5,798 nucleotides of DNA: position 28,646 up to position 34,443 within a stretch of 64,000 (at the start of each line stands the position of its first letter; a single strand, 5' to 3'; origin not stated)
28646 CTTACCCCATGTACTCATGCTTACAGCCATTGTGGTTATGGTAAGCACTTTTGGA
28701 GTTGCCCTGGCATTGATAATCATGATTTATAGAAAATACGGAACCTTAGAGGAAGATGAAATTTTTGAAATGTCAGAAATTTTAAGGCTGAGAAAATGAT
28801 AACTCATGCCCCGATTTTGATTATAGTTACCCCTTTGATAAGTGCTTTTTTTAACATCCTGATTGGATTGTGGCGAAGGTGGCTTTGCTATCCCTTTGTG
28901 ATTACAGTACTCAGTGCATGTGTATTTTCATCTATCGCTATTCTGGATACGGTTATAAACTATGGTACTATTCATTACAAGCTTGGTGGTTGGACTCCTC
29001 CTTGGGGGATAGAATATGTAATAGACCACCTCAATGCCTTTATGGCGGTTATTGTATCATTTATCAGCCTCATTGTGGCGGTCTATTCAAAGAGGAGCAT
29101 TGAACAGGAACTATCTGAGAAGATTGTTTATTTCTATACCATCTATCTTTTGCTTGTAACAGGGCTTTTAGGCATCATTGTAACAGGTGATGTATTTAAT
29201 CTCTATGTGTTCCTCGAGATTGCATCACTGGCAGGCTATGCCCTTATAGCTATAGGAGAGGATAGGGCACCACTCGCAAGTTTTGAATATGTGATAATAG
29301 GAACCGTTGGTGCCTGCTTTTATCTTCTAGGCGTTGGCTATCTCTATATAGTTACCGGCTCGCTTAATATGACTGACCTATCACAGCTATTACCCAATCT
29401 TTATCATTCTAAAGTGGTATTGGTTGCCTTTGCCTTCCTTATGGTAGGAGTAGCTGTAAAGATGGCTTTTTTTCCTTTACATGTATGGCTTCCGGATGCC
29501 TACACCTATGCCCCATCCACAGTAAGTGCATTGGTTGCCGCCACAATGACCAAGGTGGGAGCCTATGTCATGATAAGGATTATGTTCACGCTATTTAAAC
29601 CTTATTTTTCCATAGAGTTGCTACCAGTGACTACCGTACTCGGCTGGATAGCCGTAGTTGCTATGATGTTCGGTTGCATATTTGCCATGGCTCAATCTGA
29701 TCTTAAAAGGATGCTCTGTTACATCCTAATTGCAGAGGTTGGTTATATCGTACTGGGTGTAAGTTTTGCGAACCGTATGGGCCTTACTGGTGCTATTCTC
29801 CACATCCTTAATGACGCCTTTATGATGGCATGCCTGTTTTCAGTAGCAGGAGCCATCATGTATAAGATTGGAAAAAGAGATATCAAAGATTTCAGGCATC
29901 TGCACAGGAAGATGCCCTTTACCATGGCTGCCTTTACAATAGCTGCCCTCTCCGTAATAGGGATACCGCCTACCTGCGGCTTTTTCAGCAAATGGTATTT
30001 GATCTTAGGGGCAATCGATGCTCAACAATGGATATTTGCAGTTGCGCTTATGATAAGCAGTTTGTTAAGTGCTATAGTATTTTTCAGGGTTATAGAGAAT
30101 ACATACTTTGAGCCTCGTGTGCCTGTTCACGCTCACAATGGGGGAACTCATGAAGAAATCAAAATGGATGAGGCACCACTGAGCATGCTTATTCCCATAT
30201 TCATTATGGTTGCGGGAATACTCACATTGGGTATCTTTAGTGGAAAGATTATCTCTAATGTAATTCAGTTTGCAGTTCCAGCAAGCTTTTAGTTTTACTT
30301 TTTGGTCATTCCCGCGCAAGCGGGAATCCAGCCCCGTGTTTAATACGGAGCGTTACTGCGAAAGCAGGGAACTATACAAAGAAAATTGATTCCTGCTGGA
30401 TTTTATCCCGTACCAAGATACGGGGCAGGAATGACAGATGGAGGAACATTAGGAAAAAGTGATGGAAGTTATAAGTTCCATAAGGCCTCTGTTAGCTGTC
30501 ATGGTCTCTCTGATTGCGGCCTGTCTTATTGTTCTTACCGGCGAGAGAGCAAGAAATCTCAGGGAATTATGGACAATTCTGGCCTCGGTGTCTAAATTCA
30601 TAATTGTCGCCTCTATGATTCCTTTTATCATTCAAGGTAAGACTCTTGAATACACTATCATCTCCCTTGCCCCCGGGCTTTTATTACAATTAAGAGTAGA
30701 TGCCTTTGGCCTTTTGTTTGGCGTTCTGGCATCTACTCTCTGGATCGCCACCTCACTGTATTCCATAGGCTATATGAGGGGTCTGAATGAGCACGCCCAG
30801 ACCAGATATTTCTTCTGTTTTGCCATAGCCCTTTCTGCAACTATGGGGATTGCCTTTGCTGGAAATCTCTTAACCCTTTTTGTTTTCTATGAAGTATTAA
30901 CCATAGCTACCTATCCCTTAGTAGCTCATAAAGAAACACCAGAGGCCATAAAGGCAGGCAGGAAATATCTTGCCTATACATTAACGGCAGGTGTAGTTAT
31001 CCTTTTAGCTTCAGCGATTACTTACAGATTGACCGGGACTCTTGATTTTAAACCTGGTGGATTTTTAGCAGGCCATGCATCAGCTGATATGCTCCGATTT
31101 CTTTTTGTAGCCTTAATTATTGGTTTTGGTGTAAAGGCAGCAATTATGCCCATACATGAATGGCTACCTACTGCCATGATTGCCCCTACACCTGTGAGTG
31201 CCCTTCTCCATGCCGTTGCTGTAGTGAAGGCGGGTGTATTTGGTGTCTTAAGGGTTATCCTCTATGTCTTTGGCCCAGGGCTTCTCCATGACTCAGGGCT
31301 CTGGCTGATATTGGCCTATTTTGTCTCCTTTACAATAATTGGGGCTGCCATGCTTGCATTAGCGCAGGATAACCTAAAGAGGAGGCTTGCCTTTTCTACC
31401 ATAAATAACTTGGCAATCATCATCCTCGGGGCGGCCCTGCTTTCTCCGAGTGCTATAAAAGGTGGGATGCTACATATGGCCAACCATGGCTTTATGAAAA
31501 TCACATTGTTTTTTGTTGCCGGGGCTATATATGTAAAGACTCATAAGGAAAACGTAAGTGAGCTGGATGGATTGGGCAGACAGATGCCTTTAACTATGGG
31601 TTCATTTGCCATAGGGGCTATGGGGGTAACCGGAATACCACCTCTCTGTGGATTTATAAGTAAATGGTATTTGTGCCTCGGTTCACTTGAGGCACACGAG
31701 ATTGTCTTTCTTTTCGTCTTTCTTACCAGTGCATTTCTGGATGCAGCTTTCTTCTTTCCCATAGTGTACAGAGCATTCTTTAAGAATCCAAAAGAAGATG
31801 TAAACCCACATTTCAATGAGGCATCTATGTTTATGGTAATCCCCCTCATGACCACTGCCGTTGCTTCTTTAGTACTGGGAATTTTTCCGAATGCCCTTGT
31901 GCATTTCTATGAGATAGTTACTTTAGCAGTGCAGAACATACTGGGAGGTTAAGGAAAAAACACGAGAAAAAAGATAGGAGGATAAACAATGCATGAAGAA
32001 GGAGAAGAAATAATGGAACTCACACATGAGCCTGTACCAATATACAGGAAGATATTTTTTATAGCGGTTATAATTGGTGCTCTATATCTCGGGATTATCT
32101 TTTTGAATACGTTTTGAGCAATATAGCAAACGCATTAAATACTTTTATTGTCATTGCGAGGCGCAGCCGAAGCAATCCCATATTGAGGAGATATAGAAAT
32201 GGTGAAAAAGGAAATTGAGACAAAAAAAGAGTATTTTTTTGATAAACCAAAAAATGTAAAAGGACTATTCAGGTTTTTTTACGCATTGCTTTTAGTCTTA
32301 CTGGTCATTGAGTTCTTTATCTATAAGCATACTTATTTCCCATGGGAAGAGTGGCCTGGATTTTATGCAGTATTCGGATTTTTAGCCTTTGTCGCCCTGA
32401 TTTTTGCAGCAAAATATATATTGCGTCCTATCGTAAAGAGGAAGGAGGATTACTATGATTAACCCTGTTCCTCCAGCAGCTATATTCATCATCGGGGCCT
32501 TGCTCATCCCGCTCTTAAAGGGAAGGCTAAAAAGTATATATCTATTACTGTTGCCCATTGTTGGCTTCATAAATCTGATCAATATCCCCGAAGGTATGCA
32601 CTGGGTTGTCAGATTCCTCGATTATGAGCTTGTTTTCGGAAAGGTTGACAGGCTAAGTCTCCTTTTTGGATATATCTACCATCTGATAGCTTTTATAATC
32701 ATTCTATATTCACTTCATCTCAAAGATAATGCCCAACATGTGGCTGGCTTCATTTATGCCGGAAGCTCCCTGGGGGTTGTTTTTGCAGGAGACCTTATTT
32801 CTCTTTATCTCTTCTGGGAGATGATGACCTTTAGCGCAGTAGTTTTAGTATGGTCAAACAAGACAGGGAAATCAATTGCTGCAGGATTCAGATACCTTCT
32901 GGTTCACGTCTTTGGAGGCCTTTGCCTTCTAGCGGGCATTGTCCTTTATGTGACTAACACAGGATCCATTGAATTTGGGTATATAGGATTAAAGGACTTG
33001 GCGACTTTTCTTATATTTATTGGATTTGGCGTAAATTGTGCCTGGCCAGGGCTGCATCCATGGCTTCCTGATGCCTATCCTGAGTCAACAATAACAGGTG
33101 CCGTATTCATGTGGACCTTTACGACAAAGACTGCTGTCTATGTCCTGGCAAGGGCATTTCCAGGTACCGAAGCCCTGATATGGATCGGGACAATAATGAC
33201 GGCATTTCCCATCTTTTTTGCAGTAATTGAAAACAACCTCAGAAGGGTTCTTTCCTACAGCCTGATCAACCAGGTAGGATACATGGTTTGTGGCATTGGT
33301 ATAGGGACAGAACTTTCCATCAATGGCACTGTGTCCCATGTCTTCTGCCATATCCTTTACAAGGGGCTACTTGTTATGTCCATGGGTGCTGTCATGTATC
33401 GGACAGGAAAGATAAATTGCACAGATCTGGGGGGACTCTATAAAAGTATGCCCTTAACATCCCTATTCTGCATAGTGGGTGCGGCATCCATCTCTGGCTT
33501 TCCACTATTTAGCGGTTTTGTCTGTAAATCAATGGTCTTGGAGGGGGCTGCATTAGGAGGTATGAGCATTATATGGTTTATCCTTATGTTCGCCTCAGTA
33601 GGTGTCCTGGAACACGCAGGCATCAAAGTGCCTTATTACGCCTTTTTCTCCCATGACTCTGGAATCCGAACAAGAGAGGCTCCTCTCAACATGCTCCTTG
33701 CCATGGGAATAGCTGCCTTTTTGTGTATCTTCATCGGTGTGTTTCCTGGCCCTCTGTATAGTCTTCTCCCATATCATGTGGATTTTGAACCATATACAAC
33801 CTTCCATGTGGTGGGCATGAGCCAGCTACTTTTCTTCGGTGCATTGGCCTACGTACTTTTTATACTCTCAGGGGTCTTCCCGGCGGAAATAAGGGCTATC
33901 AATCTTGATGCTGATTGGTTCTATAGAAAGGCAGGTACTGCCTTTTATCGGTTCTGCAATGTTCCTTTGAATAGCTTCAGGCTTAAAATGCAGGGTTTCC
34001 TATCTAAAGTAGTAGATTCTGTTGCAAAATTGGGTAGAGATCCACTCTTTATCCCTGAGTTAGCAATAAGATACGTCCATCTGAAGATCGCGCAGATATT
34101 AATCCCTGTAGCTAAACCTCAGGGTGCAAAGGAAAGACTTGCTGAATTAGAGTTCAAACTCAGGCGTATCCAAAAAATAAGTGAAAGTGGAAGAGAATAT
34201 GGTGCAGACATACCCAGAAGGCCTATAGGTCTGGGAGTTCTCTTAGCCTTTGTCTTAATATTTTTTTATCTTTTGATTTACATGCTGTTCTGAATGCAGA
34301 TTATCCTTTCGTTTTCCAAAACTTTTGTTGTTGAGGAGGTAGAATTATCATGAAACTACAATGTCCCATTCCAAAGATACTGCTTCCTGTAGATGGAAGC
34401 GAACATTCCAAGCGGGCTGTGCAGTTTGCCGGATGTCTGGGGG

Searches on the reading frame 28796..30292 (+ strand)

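Call 59: search_protein_families(library=pfam, proteins=[window:28796-30292:+], max_evalue=0.00001)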
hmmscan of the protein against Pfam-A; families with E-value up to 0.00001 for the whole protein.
window:28796-30292:+ (498 aa): 1 family
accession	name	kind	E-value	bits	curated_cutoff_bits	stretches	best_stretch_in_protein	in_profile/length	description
PF00361.26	Proton_antipo_M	-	1.8e-61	208.3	21.5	1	131-425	2-294/294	NADH:quinone oxidoreductase/Mrp antiporter, TM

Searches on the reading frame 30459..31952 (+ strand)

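Call 59: search_protein_families(library=pfam, proteins=[window:30459-31952:+], max_evalue=0.00001)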
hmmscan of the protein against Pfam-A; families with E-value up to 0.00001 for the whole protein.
window:30459-31952:+ (497 aa): 1 family
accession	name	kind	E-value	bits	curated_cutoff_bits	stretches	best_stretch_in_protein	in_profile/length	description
PF00361.26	Proton_antipo_M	-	6.1e-57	193.5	21.5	1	134-426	1-292/294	NADH:quinone oxidoreductase/Mrp antiporter, TM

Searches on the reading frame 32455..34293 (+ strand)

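Call 59: search_protein_families(library=pfam, proteins=[window:32455-34293:+], max_evalue=0.00001)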
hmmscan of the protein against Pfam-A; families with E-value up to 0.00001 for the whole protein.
window:32455-34293:+ (612 aa): 1 family
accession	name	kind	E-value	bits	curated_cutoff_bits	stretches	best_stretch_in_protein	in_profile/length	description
PF00361.26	Proton_antipo_M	-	4.4e-42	144.7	21.5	1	111-381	1-291/294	NADH:quinone oxidoreductase/Mrp antiporter, TM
